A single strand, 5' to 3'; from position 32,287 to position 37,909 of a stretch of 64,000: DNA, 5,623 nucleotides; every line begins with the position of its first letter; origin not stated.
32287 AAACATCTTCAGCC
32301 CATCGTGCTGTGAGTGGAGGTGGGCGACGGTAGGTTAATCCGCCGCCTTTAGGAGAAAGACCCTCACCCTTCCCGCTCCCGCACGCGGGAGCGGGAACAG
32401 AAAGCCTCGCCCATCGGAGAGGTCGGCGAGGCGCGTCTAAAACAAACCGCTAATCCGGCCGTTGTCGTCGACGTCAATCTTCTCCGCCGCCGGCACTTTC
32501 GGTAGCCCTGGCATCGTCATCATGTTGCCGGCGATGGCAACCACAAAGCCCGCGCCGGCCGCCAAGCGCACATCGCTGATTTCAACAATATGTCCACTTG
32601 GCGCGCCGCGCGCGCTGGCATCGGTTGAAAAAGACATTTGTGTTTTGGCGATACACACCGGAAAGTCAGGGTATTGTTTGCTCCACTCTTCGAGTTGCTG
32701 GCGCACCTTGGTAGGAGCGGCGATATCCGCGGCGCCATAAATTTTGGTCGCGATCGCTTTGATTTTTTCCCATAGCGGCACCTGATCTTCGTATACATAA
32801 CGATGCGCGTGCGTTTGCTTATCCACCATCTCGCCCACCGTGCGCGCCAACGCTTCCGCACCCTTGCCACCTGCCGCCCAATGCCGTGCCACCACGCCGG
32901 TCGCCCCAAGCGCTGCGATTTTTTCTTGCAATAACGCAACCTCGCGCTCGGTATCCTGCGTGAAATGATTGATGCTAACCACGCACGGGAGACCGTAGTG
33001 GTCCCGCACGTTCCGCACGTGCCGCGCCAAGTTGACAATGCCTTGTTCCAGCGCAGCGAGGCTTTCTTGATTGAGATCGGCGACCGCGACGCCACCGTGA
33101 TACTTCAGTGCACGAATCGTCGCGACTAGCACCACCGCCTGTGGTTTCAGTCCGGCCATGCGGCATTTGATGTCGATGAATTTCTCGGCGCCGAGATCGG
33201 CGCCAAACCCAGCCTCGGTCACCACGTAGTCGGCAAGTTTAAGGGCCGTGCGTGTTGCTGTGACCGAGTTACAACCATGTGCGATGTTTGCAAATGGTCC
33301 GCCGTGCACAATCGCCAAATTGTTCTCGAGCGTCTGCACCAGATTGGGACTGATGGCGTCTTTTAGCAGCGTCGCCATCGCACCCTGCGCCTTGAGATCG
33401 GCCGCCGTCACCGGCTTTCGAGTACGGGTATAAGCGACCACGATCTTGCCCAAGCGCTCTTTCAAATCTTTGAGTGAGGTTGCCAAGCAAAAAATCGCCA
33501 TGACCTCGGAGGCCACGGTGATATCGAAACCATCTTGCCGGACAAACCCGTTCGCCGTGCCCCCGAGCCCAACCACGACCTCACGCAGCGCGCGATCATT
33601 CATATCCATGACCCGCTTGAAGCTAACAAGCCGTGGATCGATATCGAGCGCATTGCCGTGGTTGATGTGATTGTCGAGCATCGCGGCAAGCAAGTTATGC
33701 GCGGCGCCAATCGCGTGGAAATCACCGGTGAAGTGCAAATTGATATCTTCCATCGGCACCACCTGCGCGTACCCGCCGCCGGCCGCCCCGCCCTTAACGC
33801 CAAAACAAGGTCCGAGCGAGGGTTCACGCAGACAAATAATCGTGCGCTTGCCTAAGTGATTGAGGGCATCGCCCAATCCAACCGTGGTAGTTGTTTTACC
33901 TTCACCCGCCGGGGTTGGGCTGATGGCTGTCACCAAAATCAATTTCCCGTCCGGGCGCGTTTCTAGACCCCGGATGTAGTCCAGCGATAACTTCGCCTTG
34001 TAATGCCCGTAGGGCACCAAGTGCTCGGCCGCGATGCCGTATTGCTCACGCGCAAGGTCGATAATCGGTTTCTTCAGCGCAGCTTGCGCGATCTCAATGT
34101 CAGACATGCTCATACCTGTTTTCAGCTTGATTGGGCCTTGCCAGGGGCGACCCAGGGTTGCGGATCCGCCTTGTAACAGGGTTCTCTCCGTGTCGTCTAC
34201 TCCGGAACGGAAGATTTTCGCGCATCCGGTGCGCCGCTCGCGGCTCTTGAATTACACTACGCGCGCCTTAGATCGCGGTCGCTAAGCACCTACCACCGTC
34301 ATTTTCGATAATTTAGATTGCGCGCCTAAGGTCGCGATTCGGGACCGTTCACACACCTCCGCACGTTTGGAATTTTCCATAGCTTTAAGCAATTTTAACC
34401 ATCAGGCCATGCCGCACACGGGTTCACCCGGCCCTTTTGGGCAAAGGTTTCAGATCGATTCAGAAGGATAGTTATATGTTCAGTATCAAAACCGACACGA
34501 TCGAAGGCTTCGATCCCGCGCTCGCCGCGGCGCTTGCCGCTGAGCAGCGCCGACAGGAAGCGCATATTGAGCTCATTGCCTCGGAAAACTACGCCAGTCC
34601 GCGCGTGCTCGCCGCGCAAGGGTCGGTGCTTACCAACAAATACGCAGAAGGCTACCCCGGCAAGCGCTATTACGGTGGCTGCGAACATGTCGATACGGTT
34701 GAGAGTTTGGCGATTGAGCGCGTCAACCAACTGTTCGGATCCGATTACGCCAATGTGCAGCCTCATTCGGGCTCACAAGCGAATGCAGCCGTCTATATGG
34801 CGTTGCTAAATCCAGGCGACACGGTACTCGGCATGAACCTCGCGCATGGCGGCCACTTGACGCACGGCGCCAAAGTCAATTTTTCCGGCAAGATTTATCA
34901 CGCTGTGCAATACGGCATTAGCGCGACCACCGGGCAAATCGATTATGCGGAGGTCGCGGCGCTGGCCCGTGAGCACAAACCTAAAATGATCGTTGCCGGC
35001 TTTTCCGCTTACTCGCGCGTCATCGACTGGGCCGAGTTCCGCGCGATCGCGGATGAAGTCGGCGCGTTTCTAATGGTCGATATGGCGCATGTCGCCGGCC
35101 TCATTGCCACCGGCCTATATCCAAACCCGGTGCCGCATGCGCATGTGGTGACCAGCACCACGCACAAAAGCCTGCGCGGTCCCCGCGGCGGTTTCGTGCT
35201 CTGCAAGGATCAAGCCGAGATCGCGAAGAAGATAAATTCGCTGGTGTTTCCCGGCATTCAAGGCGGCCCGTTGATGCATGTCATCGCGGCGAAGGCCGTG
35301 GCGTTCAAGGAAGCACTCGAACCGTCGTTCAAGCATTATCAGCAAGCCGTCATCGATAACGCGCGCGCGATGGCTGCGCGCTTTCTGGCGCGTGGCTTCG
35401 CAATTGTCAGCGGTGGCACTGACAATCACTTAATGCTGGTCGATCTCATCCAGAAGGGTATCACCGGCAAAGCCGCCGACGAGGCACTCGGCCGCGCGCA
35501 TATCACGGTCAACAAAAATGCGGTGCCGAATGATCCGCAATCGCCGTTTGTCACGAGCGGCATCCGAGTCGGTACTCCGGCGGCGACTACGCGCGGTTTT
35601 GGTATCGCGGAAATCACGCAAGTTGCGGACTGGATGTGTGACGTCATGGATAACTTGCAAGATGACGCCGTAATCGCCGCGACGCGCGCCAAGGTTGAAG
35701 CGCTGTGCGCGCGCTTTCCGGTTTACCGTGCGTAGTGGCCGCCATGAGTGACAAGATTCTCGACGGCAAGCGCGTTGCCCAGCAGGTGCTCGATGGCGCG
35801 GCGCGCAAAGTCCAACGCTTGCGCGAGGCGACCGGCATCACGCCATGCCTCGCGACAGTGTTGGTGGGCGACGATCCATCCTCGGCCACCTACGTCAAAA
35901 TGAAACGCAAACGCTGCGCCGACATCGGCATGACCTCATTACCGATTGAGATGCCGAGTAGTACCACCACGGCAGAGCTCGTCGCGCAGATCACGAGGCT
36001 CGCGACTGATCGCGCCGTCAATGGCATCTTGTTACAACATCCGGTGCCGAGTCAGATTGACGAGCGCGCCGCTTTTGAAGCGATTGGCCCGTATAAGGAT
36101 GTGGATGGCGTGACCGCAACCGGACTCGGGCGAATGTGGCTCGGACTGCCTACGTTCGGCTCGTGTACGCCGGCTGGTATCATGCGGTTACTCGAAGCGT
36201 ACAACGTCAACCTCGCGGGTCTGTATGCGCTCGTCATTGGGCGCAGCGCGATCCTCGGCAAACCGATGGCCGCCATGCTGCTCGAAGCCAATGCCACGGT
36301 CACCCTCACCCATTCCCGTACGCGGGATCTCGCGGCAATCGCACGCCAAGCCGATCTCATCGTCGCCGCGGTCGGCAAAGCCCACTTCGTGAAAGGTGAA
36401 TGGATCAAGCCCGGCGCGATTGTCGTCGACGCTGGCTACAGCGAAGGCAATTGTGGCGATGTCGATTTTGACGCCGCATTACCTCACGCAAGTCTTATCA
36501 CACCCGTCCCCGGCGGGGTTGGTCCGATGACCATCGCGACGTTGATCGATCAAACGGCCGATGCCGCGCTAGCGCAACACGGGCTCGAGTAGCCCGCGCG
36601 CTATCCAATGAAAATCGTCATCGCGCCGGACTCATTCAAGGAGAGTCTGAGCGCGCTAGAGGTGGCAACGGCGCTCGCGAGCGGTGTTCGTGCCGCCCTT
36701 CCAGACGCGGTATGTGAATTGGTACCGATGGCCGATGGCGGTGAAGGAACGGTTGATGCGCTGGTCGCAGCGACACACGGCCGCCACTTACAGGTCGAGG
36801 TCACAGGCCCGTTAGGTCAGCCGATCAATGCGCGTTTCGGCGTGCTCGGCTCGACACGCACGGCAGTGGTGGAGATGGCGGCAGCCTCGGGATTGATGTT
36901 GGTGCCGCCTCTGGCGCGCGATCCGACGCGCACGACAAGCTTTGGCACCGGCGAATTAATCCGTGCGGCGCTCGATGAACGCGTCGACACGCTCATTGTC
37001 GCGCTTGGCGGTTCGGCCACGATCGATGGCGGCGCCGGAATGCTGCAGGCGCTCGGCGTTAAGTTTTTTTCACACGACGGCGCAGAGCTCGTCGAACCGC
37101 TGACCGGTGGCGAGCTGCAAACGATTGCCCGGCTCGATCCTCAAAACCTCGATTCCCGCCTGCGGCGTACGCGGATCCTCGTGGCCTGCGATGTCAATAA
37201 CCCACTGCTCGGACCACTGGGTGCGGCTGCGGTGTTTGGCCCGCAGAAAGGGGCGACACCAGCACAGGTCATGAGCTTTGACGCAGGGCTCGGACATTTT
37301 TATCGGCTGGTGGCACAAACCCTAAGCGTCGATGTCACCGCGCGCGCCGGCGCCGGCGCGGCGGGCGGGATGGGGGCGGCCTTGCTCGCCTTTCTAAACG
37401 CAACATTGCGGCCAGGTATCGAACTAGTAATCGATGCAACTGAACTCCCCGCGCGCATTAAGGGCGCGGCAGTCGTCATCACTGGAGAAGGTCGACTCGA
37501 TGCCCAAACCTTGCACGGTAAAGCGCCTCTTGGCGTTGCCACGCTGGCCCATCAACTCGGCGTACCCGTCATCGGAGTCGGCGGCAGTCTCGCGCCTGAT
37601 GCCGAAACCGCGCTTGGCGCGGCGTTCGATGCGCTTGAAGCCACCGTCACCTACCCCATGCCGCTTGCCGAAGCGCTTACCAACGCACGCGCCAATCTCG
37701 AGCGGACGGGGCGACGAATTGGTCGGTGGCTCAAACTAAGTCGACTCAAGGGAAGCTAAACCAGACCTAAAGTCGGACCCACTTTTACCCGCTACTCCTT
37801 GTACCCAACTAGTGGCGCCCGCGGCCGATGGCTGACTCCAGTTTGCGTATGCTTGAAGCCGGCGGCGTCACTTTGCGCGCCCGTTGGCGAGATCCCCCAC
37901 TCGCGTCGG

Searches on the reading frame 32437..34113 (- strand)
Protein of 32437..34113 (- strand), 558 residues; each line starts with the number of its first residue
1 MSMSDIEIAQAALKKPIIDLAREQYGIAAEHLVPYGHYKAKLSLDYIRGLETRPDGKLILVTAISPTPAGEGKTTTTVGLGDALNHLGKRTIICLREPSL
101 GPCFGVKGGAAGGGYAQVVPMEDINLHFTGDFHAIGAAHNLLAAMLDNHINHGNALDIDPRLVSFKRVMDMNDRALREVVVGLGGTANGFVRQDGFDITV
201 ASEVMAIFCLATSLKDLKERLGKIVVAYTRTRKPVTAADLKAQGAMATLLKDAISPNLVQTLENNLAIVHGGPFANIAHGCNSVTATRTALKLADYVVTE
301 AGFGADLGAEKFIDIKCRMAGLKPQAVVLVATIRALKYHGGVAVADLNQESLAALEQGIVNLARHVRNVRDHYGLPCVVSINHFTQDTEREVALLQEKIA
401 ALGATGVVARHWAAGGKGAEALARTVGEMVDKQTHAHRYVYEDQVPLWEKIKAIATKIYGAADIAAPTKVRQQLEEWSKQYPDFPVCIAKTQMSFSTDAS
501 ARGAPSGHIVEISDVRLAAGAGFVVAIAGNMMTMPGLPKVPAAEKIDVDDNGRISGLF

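Call 16: search_protein_families(library=pfam, proteins=[window:32437-34113:-], max_evalue=0.001)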
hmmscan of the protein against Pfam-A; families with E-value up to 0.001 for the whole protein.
window:32437-34113:- (558 aa): 1 family
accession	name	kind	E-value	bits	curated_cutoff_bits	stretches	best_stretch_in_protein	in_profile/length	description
PF01268.25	FTHFS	-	4.1e-262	870.8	27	1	3-558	1-556/556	Formate--tetrahydrofolate ligase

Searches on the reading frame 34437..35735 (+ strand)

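Call 17: search_protein_families(library=pfam, proteins=[window:34437-35735:+], max_evalue=0.001)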
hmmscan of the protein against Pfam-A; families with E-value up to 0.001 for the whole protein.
window:34437-35735:+ (432 aa): 3 families
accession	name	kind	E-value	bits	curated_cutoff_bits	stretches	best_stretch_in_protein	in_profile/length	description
PF00464.25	SHMT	-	8.6e-172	571.6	27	1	24-400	3-399/399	Serine hydroxymethyltransferase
PF00155.27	Aminotran_1_2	-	8.1e-10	38.8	19.7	1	94-327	49-301/361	Aminotransferase class I and II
PF01212.27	Beta_elim_lyase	-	1.4e-06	28.3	27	1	94-301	39-215/288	Beta-eliminating lyase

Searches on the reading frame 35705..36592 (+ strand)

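Call 17: search_protein_families(library=pfam, proteins=[window:35705-36592:+], max_evalue=0.001)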
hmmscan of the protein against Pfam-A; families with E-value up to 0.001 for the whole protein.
window:35705-36592:+ (295 aa): 2 families
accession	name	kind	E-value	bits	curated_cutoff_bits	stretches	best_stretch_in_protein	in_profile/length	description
PF02882.25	THF_DHG_CYH_C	-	2e-58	196.7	27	1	140-290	4-158/160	Tetrahydrofolate dehydrogenase/cyclohydrolase, NAD(P)-binding domain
PF00763.28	THF_DHG_CYH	-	1.5e-36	125.6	32.8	1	19-134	1-115/115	Tetrahydrofolate dehydrogenase/cyclohydrolase, catalytic domain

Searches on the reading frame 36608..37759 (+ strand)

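Call 17: search_protein_families(library=pfam, proteins=[window:36608-37759:+], max_evalue=0.001)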
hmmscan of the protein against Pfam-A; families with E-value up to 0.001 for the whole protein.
window:36608-37759:+ (383 aa): 1 family
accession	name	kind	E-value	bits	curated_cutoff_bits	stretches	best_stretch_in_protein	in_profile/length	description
PF02595.20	Gly_kinase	-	6.1e-143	476.7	23.3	1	3-375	1-371/372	Glycerate kinase family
